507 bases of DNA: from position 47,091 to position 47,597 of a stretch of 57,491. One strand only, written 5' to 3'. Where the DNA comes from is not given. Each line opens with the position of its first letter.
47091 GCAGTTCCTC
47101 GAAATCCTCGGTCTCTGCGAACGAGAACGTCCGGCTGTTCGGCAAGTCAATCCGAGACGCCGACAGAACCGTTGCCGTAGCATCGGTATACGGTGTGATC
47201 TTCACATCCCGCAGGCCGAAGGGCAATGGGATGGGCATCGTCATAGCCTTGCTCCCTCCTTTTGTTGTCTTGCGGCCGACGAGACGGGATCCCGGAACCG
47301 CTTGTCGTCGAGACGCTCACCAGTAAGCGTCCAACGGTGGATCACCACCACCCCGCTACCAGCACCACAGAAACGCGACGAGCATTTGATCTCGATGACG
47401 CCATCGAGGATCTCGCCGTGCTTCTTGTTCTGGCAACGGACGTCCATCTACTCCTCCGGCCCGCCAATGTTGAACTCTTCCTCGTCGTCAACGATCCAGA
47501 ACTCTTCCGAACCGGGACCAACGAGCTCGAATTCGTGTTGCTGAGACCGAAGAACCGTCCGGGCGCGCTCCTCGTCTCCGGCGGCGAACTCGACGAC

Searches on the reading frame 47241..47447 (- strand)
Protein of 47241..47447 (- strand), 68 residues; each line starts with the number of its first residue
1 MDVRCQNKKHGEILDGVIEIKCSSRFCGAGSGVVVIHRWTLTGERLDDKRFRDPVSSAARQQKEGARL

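Call 51: search_protein_families(library=pfam, proteins=[window:47241-47447:-], max_evalue=0.001)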
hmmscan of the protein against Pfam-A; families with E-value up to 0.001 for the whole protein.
window:47241-47447:- (68 aa): 0 families

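Call 73: search_protein_families(library=pfam, proteins=[window:47244-47447:-], max_evalue=10)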
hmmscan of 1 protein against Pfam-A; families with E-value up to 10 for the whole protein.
seq(68 aa): 0 families

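Call 74: search_protein_families(library=phrogs, proteins=[window:47244-47447:-], max_evalue=1)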
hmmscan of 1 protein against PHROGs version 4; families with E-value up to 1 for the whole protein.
seq(68 aa): 1 family
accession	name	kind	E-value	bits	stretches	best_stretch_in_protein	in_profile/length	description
phrog_5278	-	unknown function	9.3e-17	61.8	1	1-56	2-62/68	-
